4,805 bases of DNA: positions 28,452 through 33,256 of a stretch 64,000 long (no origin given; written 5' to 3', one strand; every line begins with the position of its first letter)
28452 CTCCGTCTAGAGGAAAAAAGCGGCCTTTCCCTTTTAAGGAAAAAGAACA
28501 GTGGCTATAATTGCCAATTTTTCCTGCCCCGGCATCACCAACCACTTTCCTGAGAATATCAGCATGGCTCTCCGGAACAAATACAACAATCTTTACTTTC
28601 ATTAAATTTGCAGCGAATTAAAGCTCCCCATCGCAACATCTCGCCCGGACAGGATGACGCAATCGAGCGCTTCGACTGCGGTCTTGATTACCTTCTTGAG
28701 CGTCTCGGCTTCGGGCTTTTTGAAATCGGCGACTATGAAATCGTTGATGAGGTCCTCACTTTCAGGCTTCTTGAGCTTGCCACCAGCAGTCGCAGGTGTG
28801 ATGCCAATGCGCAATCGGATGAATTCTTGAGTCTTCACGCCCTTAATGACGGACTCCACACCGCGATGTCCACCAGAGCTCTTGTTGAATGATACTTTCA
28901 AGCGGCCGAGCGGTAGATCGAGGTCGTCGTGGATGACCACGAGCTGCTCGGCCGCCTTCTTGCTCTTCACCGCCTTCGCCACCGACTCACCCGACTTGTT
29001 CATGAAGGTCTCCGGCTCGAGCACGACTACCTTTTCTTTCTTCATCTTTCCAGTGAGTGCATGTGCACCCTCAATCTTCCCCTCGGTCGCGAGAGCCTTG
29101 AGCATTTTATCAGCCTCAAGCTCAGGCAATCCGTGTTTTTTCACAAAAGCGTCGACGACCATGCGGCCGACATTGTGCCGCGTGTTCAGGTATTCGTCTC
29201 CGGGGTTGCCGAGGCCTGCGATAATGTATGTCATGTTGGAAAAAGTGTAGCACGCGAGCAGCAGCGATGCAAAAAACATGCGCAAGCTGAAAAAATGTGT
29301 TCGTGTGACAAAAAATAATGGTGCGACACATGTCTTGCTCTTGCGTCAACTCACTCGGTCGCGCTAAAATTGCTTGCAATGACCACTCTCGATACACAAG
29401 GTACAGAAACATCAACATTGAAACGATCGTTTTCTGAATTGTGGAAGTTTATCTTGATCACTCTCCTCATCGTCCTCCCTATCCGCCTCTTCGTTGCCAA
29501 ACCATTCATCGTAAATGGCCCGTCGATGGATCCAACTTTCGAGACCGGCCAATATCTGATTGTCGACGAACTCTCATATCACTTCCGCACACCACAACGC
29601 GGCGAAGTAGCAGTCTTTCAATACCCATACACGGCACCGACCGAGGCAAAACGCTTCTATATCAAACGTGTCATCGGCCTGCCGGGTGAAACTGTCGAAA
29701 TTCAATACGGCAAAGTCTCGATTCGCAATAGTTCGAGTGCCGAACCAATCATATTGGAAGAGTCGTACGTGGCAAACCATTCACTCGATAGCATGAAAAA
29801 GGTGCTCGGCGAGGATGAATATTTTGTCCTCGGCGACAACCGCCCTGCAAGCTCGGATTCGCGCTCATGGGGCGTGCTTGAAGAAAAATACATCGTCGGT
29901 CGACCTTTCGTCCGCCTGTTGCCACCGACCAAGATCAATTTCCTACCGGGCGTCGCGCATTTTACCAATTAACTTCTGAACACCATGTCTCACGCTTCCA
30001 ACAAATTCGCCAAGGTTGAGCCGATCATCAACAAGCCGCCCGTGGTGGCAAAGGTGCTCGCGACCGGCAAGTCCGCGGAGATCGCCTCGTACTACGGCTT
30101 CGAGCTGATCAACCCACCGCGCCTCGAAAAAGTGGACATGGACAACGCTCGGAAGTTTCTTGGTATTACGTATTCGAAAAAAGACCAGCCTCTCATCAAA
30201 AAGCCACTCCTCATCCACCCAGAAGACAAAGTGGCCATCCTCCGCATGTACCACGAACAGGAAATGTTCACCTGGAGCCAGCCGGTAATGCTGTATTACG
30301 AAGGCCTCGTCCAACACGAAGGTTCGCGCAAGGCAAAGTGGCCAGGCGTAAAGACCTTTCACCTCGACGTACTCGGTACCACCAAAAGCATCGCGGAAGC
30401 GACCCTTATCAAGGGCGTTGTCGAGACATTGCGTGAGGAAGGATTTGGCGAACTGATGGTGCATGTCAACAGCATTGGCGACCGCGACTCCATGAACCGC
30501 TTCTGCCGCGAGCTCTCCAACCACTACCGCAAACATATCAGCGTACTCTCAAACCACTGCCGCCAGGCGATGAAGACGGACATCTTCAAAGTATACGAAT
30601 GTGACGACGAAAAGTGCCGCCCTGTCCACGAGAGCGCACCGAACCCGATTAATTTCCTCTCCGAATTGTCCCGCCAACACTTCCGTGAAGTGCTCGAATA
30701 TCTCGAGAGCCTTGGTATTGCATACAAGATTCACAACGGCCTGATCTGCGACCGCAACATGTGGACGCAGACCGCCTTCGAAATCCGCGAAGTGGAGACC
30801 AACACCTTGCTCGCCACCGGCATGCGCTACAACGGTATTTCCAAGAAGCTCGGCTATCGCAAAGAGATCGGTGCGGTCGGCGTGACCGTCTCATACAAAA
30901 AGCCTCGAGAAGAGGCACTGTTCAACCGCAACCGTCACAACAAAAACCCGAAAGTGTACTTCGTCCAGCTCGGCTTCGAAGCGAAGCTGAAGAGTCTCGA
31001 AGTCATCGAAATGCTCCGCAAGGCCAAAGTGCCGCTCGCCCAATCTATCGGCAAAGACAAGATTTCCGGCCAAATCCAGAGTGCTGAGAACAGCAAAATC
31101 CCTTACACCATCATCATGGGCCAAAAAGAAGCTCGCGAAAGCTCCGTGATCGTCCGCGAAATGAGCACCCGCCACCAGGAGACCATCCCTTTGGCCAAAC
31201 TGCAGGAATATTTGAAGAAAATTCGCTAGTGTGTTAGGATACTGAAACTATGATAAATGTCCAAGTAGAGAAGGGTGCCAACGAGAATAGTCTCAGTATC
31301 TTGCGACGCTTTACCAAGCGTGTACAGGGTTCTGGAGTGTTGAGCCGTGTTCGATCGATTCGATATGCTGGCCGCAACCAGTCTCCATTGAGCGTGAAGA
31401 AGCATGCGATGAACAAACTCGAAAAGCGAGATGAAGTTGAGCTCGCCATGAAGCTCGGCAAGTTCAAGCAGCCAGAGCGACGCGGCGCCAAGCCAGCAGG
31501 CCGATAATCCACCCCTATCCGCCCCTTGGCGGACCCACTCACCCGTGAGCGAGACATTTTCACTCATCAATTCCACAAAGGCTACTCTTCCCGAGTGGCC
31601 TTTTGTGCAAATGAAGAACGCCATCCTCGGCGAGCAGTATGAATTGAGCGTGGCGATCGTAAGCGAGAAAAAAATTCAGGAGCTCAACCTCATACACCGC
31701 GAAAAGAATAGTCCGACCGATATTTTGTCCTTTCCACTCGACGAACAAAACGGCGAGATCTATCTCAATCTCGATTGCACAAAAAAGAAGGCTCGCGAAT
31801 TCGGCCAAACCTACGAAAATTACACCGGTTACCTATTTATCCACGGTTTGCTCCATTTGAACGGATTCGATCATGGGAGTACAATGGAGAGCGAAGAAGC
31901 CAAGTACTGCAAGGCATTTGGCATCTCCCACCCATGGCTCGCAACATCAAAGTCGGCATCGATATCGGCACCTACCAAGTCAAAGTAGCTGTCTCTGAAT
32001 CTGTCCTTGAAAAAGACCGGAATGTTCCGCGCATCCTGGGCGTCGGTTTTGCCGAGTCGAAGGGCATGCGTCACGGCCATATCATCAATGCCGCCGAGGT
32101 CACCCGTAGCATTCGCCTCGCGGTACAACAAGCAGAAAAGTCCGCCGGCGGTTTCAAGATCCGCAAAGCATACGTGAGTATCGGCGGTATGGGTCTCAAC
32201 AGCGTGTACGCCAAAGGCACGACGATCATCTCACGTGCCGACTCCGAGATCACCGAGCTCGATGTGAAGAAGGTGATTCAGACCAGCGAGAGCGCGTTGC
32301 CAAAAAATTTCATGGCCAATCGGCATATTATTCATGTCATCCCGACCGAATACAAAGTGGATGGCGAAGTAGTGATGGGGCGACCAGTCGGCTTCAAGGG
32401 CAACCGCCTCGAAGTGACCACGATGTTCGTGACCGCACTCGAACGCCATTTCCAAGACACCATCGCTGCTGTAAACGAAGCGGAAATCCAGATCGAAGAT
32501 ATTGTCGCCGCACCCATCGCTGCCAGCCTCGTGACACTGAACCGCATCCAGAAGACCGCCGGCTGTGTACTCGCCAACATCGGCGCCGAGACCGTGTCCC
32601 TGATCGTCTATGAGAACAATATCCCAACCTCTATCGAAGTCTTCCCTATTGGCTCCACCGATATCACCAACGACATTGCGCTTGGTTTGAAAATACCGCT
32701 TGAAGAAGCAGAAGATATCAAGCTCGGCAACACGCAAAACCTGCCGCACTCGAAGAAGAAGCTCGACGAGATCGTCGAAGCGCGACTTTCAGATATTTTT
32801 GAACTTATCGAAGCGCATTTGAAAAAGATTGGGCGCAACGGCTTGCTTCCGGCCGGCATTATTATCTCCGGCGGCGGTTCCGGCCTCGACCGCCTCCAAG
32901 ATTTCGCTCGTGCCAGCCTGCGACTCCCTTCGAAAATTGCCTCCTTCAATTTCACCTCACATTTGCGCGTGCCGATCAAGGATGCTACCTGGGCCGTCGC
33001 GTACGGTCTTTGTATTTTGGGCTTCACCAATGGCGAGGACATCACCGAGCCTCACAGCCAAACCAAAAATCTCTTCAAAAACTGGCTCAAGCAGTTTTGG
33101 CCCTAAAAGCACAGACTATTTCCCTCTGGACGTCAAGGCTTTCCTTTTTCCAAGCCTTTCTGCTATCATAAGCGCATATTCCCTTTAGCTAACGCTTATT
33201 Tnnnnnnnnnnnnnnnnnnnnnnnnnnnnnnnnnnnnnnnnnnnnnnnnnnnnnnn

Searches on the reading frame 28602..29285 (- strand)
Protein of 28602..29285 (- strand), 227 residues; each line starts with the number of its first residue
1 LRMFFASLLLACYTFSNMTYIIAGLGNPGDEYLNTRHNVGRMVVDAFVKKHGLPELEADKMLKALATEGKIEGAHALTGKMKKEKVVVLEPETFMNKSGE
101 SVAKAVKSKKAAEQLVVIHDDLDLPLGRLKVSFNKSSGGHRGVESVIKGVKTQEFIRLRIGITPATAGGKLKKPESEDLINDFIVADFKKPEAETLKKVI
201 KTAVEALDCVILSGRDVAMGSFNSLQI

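Call 33: search_protein_families(library=pfam, proteins=[window:28602-29285:-], max_evalue=0.001)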
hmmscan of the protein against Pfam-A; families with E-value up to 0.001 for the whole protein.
window:28602-29285:- (227 aa): 1 family
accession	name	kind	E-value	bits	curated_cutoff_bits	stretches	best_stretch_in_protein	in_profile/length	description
PF01195.25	Pept_tRNA_hydro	-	9.7e-52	175.9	27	1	21-223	1-183/183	Peptidyl-tRNA hydrolase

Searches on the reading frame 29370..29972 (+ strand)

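Call 79: search_protein_families(library=pfam, proteins=[window:29370-29972:+], max_evalue=0.001)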
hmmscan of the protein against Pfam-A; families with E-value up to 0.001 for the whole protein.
window:29370-29972:+ (200 aa): 1 family
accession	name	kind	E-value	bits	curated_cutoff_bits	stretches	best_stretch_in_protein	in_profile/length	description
PF10502.14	Peptidase_S26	-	8e-42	143.5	22.9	1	23-182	3-166/168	Signal peptidase, peptidase S26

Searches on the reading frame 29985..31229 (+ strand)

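Call 33: search_protein_families(library=pfam, proteins=[window:29985-31229:+], max_evalue=0.001)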
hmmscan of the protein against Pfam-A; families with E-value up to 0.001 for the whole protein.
window:29985-31229:+ (414 aa): 1 family
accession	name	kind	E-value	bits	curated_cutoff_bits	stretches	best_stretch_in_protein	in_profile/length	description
PF03129.25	HGTP_anticodon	-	5e-12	46.2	21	1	324-412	2-93/94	Anticodon binding domain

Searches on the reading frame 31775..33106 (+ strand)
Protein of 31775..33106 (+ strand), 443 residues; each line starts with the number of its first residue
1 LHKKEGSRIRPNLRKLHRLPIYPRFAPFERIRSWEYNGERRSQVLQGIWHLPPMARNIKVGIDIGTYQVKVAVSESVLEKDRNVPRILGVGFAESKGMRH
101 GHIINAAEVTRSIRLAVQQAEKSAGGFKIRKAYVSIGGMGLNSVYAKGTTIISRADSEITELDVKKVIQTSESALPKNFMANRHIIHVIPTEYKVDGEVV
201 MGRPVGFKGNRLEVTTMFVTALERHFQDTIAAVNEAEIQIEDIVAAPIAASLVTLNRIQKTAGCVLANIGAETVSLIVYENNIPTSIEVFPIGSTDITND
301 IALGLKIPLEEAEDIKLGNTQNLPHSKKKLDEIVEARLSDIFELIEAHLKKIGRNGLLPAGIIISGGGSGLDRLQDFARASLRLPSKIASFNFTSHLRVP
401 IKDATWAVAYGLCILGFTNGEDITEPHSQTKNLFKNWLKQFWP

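Call 5: search_protein_families(library=pfam, proteins=[window:31775-33106:+], max_evalue=0.001)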
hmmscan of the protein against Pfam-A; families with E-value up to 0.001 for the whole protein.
window:31775-33106:+ (443 aa): 3 families
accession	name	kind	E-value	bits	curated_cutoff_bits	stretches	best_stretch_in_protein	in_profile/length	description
PF14450.12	FtsA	-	8e-22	78.4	31.8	1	265-411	1-127/127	Cell division protein FtsA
PF02491.25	SHS2_FTSA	-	6.5e-15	55.7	25.4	1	141-220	4-79/79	SHS2 domain inserted in FTSA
PF11104.14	PilM_2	-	0.0004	19.9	27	0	223-390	135-306/340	Type IV pilus assembly protein PilM;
